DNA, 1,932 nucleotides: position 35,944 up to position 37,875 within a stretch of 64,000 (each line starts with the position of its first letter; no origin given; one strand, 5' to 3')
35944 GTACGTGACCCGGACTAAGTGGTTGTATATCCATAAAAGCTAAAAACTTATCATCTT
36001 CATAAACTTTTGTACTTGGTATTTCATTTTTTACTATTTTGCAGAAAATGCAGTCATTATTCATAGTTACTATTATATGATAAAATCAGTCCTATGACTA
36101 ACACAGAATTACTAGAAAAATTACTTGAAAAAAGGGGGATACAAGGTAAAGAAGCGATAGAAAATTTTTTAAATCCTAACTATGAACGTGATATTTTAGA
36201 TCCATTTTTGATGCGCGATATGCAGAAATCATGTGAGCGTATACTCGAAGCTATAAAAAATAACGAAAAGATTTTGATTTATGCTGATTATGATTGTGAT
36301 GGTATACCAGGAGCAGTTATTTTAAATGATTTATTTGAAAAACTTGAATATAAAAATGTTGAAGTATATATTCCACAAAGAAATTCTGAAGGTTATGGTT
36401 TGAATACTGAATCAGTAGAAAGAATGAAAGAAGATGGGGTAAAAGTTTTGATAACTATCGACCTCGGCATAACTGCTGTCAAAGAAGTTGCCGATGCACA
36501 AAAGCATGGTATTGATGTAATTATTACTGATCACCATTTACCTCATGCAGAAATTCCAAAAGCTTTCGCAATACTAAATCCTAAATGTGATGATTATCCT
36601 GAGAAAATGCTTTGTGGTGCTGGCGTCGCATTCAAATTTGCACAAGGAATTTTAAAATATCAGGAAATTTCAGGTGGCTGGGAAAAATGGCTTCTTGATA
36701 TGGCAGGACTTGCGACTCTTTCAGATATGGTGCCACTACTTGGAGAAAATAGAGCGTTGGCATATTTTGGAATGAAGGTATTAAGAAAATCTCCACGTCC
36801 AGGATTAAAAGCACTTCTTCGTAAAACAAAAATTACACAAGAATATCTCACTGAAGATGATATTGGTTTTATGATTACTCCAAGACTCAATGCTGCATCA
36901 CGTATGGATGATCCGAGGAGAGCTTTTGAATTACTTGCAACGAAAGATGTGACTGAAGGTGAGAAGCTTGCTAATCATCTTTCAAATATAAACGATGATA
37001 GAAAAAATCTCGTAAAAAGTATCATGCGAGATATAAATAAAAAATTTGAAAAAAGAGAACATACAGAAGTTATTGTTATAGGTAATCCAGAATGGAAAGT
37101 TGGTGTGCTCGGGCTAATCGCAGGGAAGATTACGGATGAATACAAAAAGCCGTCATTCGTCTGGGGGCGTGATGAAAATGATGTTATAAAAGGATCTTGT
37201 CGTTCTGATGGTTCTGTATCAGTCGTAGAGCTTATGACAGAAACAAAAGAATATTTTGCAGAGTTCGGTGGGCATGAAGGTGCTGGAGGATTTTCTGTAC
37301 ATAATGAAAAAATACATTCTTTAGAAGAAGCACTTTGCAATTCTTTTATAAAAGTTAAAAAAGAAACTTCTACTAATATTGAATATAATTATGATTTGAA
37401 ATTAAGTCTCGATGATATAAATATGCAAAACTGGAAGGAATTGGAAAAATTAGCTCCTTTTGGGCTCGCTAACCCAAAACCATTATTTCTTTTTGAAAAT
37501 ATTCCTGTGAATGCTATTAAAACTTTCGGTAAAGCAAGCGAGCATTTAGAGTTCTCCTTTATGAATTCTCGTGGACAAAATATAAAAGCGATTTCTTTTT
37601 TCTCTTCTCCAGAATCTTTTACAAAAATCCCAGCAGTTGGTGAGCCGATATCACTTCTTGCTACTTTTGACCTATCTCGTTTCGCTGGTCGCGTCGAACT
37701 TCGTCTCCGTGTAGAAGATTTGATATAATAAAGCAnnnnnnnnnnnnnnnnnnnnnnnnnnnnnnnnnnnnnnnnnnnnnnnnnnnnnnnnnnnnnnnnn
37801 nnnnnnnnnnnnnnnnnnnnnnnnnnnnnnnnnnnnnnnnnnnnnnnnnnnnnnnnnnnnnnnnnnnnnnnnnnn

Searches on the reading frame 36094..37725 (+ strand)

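Call 66: search_protein_families(library=pfam, proteins=[window:36094-37725:+], max_evalue=0.00001)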
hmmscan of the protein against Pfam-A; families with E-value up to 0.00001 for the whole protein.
window:36094-37725:+ (544 aa): 3 families
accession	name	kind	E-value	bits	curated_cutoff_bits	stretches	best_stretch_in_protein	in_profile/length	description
PF17768.7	RecJ_OB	-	4.5e-22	78.6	27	1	433-542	1-107/107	RecJ OB domain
PF01368.27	DHH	-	4.8e-22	79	28.1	1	59-200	1-117/125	DHH family, N-terminal domain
PF02272.25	DHHA1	-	1.5e-09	38.7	25.9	1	326-414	4-96/102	DHHA1 domain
